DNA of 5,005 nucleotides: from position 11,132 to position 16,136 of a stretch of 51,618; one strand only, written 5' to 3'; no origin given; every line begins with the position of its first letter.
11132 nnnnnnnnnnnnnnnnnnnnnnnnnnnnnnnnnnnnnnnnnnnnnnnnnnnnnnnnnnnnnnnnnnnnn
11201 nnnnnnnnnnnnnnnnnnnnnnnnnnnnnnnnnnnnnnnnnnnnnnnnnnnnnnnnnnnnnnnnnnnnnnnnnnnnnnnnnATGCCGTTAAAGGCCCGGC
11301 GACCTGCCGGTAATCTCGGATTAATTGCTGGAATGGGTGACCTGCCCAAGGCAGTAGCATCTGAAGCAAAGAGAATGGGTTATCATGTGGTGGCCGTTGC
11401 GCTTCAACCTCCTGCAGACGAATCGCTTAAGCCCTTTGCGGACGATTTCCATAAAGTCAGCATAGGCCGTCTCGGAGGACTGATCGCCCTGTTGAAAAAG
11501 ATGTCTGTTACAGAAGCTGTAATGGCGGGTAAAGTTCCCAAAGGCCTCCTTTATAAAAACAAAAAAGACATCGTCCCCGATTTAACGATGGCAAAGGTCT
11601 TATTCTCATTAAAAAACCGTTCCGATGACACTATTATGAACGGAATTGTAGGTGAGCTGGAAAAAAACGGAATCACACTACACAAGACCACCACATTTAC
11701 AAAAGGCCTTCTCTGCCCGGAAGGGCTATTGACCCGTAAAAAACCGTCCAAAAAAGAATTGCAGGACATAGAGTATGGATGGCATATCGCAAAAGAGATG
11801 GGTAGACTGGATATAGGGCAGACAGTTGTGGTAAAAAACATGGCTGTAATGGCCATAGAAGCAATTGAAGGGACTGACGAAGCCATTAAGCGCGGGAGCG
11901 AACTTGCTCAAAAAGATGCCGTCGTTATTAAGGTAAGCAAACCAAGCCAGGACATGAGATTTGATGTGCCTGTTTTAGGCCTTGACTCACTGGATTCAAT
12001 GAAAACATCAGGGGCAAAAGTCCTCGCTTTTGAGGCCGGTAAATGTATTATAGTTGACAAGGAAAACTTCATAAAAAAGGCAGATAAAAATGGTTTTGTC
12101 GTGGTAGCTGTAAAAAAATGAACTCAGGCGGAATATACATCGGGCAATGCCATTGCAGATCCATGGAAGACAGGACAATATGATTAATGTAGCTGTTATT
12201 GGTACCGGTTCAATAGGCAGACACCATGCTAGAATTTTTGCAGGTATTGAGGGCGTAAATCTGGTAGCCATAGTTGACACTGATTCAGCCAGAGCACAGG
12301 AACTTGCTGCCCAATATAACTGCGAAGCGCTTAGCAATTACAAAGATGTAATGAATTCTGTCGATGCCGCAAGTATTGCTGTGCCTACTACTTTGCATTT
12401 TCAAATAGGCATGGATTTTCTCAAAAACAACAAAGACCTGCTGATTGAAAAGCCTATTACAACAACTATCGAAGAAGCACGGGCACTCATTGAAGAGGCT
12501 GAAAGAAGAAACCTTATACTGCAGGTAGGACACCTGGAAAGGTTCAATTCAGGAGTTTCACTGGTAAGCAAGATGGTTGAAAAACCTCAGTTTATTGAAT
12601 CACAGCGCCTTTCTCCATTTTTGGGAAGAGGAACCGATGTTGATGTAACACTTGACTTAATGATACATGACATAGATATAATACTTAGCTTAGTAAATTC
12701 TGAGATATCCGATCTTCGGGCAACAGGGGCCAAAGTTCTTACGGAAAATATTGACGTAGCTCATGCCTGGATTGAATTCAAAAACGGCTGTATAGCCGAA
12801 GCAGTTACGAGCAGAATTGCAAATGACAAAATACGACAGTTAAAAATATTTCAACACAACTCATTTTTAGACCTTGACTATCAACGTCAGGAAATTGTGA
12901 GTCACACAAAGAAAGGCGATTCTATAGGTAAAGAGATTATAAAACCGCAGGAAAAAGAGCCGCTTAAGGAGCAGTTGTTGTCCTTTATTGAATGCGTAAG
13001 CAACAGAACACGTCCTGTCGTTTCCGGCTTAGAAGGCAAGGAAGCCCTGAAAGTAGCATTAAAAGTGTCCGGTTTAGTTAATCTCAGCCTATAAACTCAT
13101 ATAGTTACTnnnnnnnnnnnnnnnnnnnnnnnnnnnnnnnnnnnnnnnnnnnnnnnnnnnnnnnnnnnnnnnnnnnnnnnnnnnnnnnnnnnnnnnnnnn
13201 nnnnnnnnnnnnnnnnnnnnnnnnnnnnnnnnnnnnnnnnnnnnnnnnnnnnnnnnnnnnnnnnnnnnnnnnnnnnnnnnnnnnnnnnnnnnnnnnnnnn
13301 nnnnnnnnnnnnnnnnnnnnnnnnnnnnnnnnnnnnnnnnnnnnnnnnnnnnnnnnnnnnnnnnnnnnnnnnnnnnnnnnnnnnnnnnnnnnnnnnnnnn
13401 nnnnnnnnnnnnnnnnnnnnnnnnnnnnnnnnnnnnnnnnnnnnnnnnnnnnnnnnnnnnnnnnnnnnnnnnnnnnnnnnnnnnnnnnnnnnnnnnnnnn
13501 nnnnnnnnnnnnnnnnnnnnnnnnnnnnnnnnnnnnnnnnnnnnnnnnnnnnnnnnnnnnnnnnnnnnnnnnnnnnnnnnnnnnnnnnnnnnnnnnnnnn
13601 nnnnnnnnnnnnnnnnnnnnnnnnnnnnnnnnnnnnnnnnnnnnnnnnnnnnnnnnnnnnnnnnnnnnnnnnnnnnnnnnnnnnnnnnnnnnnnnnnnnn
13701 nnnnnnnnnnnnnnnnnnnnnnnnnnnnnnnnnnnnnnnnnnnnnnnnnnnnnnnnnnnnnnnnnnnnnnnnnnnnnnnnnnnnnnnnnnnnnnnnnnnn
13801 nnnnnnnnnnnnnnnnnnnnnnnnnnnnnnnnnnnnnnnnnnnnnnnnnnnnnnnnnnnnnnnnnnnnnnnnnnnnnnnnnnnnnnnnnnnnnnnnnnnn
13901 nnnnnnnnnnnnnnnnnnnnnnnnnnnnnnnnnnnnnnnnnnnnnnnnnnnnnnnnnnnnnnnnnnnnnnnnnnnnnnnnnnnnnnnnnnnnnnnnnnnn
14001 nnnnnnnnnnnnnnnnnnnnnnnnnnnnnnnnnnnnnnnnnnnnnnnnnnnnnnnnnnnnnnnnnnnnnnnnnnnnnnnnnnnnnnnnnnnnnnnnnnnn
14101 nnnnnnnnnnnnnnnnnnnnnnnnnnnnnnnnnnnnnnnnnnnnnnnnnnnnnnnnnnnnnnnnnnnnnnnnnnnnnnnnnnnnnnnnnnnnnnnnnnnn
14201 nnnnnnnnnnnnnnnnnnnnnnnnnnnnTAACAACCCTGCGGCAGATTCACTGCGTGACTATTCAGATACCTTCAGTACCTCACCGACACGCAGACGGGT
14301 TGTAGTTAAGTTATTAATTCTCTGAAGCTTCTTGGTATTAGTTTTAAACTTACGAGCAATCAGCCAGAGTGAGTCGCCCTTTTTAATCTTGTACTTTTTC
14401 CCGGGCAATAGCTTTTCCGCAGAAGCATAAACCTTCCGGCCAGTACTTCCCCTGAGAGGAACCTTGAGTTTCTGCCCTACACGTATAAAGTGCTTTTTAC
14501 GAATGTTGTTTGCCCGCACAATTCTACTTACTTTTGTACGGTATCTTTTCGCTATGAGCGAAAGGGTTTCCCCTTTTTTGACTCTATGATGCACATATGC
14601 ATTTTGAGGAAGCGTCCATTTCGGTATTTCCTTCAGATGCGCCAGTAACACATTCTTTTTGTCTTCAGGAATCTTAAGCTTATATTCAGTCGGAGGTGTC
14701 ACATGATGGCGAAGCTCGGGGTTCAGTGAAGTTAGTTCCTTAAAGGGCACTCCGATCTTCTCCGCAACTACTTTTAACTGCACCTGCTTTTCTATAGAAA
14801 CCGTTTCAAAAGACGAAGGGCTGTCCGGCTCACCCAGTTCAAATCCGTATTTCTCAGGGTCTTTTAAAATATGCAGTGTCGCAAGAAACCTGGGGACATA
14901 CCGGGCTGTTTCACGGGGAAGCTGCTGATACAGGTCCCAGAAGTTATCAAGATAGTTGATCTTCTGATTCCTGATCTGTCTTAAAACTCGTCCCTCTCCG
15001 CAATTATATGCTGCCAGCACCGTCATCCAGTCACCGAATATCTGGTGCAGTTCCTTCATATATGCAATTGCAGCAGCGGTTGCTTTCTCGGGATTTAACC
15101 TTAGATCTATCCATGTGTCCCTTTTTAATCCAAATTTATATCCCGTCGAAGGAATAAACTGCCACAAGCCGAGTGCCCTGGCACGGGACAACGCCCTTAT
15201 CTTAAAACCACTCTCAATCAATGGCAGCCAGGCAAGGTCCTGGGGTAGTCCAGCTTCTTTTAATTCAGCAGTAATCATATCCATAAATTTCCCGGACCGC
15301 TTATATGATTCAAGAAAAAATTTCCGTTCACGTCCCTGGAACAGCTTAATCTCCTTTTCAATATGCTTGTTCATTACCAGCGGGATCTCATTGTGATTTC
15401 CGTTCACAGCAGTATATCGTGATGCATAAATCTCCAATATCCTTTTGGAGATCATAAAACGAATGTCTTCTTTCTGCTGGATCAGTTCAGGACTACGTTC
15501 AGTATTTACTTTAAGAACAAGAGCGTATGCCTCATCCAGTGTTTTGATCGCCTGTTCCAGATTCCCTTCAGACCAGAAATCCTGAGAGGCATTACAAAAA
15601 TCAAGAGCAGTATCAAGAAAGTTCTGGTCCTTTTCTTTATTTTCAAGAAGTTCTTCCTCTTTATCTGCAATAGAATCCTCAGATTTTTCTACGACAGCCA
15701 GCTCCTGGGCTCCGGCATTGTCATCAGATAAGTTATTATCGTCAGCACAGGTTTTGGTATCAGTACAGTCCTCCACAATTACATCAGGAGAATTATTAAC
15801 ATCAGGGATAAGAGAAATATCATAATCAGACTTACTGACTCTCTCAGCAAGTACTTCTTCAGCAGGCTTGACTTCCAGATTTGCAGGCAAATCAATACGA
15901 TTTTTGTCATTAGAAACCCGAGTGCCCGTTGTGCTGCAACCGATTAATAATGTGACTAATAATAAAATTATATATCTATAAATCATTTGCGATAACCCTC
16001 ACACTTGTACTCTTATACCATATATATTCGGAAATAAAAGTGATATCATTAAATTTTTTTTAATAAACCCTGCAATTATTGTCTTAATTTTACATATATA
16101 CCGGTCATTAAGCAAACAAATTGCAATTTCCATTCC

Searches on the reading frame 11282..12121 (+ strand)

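Call 7: search_protein_families(library=pfam, proteins=[window:11282-12121:+], max_evalue=0.001)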
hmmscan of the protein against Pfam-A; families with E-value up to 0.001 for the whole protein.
window:11282-12121:+ (279 aa): 2 families
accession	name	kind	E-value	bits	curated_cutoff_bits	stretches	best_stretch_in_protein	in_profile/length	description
PF06230.17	LpxI_C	-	6.3e-51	172.1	25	1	146-275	1-131/131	LpxI C-terminal domain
PF17930.7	LpxI_N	-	4e-36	124.3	25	1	11-142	1-128/129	LpxI N-terminal domain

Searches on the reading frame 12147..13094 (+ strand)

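Call 7: search_protein_families(library=pfam, proteins=[window:12147-13094:+], max_evalue=0.001)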
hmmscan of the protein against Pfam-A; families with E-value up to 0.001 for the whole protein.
window:12147-13094:+ (315 aa): 6 families
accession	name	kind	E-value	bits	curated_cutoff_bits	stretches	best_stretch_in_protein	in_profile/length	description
PF01408.29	GFO_IDH_MocA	-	3.1e-32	112.2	24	1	13-129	1-120/120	Oxidoreductase family, NAD-binding Rossmann fold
PF22725.1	GFO_IDH_MocA_C3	-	3e-08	34.2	27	1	167-228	45-109/124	GFO/IDH/MocA C-terminal domain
PF02254.24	TrkA_N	-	4.5e-05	24.2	23.8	0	15-57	1-41/116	TrkA-N domain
PF02826.25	2-Hacid_dh_C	-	0.0003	20.7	25.1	1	13-82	37-102/178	D-isomer specific 2-hydroxyacid dehydrogenase, NAD binding domain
PF03807.23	F420_oxidored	-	0.00036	21.5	21.6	1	15-82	2-70/94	NADP oxidoreductase coenzyme F420-dependent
PF01488.26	Shikimate_DH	-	0.00079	20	24.3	1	13-79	13-80/138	Shikimate / quinate 5-dehydrogenase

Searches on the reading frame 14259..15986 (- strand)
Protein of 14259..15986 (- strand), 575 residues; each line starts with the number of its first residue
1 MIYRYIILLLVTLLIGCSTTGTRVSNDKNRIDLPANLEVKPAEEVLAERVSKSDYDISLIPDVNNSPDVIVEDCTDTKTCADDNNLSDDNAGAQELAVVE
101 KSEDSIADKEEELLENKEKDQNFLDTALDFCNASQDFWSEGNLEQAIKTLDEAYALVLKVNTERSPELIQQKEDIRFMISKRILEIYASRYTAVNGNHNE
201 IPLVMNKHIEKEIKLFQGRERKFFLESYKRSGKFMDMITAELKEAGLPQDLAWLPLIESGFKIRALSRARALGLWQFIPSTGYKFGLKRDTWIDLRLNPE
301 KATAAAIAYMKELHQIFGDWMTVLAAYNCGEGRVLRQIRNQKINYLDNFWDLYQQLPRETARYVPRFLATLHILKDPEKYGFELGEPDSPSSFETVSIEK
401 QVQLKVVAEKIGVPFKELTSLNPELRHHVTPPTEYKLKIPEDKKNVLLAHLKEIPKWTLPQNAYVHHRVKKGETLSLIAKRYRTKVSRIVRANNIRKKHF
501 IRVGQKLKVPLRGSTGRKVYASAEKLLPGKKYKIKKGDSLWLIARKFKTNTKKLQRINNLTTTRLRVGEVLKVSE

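Call 6: search_protein_families(library=pfam, proteins=[window:14259-15986:-], max_evalue=0.001)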
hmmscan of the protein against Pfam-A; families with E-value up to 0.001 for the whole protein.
window:14259-15986:- (575 aa): 5 families
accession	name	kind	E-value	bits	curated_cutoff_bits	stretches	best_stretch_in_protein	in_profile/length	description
PF01476.26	LysM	-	2e-31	108.1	20.9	2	467-510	1-43/43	LysM domain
PF01464.25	SLT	-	1.1e-25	89.9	21.3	1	238-342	4-109/117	Transglycosylase SLT domain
PF23473.1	LysM3_LYK4_5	-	1.2e-06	28.9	29.3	0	469-501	7-38/48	LYK4/5 LysM3 domain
PF23446.1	LysM1_NFP_LYK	-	4.6e-05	24.6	36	0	463-511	4-55/60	NFP/LYK LysM1 domain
PF23472.1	LysM2_CERK1_LYK3_4_5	-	0.00012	22.3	27.4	0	465-512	6-56/56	LYK3/4/5 LysM2 domain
